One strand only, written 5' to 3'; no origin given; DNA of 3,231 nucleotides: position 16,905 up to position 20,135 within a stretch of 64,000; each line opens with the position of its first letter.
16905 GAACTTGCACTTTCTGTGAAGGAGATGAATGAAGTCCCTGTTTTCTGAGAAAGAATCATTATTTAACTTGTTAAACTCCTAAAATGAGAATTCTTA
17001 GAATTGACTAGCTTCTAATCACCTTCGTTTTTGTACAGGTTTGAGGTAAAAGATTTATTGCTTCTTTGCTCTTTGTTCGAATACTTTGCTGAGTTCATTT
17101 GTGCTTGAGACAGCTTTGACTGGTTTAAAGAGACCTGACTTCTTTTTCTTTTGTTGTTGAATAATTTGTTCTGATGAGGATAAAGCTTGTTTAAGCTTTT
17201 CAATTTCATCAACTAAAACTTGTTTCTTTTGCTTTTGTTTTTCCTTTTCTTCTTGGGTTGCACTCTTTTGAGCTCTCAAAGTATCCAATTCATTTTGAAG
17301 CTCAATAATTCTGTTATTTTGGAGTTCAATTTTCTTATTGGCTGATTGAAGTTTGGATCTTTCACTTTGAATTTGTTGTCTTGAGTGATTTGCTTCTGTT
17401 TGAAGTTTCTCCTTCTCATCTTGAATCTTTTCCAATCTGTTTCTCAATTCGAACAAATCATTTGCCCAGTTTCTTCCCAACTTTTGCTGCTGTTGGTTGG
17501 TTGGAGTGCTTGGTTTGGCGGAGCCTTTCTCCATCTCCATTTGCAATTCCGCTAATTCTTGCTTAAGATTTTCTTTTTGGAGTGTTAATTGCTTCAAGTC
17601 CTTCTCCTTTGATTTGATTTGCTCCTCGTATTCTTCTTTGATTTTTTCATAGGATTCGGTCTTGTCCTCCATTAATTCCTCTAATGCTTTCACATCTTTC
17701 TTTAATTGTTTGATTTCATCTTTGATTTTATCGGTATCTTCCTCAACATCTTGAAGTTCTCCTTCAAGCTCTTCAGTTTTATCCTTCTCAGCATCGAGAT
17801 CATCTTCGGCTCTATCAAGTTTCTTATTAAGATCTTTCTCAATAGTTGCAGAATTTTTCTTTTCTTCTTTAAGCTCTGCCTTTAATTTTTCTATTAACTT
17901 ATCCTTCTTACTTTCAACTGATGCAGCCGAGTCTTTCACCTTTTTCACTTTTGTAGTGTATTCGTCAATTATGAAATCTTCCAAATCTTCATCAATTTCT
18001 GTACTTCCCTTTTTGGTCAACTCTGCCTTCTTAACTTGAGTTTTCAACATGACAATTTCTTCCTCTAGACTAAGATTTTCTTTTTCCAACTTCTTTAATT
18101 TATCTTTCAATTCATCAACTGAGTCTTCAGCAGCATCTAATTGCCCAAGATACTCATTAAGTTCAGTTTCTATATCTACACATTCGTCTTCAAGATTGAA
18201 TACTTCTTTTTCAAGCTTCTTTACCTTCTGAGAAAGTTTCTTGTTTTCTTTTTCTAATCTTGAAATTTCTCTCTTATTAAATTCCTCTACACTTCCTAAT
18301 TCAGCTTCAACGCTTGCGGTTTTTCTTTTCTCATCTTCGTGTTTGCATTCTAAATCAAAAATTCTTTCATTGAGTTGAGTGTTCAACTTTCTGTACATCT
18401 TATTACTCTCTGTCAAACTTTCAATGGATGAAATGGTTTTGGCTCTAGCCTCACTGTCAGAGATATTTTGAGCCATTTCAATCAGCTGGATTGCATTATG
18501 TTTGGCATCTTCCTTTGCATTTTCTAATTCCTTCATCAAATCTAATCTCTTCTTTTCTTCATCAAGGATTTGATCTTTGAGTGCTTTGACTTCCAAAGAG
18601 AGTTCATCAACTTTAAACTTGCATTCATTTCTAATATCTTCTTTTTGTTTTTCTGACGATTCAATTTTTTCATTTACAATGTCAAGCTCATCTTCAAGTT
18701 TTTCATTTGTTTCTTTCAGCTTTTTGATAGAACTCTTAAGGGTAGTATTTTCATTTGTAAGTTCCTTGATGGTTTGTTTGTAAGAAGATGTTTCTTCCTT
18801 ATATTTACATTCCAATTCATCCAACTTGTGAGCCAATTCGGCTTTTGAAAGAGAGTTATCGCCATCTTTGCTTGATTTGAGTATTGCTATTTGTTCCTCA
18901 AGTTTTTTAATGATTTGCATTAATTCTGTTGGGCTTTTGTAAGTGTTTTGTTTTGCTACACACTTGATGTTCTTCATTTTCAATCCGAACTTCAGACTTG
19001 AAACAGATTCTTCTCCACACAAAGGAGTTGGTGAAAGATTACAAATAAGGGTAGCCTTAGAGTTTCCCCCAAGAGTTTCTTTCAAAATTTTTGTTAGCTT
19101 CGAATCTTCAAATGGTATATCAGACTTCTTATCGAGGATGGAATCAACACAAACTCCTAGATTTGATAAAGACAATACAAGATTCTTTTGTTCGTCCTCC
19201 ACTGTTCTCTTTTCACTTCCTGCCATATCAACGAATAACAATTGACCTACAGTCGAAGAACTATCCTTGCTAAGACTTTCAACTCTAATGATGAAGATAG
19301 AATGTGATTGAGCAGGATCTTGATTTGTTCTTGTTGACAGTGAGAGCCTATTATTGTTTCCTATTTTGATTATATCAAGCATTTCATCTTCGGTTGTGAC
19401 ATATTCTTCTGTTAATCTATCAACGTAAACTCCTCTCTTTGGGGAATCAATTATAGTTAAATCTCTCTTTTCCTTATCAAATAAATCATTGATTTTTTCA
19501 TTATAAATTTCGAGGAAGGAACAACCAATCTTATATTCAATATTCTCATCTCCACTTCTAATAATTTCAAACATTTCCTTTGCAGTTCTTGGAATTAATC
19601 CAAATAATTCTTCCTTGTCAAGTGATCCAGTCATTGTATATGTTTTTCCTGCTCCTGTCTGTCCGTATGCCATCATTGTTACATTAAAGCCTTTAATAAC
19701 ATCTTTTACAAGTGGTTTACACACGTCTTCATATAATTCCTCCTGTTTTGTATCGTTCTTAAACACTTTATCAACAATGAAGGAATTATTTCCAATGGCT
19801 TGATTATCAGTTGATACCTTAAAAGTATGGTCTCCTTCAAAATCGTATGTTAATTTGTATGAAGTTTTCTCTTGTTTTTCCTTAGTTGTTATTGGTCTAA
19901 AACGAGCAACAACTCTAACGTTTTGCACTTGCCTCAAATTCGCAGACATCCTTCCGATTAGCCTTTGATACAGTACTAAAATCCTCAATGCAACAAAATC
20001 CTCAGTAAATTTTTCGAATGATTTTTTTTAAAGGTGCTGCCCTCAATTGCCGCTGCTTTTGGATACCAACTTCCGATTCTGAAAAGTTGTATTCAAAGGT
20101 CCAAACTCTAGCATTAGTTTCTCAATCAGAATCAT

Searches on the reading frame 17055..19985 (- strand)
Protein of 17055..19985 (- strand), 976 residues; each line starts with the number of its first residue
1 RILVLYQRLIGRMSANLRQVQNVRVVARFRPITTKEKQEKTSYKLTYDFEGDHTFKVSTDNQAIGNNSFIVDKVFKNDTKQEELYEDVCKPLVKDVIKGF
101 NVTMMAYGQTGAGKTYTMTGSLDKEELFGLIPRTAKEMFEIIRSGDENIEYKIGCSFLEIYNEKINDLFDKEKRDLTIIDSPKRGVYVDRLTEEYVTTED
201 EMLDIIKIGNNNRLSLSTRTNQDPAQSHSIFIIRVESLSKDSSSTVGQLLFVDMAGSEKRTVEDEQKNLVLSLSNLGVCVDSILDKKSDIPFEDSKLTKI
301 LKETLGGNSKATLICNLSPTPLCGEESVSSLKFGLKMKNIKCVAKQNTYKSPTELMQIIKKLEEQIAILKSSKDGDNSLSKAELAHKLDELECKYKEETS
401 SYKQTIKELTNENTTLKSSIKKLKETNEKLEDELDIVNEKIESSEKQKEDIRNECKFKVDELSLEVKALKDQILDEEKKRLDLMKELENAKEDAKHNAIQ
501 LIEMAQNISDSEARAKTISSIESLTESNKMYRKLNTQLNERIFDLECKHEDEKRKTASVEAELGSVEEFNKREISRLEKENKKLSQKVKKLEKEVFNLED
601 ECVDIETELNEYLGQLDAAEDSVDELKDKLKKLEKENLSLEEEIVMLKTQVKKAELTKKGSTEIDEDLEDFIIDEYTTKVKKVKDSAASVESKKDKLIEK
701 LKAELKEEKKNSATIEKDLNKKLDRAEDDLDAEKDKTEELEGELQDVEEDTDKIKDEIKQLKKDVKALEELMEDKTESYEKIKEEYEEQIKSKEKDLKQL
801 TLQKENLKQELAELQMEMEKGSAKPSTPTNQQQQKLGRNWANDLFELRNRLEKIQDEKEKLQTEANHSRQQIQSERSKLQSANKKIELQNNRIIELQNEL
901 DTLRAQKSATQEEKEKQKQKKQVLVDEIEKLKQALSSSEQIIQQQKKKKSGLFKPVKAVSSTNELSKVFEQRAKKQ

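Call 63: search_protein_families(library=pfam, proteins=[window:17055-19985:-], max_evalue=0.001)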
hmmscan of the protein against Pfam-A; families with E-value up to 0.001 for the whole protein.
window:17055-19985:- (976 aa): 2 families
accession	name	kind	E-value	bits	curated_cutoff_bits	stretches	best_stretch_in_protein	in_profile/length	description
PF00225.29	Kinesin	-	3.7e-86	289.5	29.3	1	28-340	1-327/327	Kinesin motor domain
PF16796.11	Microtub_bd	-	7.6e-27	94.6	27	1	22-168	21-154/155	Microtubule binding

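Call 72: search_solved_structures(query=window:17055-19985:-, max_evalue=1e-40)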
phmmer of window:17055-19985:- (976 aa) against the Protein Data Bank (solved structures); distinct sequences matched with E-value up to 1e-40: 93 (the best 60 are shown).
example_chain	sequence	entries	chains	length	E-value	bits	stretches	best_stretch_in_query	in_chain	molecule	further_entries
1goj_A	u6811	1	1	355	1.6e-72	248.1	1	21-363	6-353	KINESIN HEAVY CHAIN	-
4hna_K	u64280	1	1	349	8.6e-66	225.8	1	21-348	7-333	Kinesin-1 heavy chain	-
3j8x_K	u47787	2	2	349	2.5e-65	224.3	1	21-348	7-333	Kinesin-1 heavy chain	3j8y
9l78_A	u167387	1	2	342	4e-65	223.6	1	21-346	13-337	Kinesin-1 heavy chain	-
9l7m_K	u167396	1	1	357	5.1e-65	223.3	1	22-348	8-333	Kinesin-1 heavy chain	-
9gnq_K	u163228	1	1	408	5.3e-65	223.2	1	22-372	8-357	Kinesin-1 heavy chain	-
9l7e_A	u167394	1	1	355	6.1e-65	223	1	21-348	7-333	Kinesin-1 heavy chain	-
1mkj_A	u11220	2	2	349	6.6e-65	222.9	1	22-345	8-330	KINESIN HEAVY CHAIN | Kinesin-1 heavy chain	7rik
4lnu_K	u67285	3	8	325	9.4e-65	222.4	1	21-340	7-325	Kinesin-1 heavy chain | Kinesin-like protein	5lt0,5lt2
9l6k_A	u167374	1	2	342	1.2e-64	222.1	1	21-346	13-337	Kinesin-1 heavy chain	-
8ixa_Y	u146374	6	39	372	1.7e-64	221.5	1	21-345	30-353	Kinesin-1 heavy chain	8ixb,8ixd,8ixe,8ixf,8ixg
4atx_C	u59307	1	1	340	2.8e-64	220.8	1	22-344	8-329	KINESIN-1 HEAVY CHAIN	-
5lt3_A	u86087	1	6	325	4e-64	220.3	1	21-340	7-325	Kinesin-1 heavy chain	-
5lt1_A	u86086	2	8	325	4.4e-64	220.2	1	21-340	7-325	Kinesin-like protein | Kinesin-1 heavy chain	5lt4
1bg2_A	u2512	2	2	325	5.7e-64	219.8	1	22-340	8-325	KINESIN | Kinesin heavy chain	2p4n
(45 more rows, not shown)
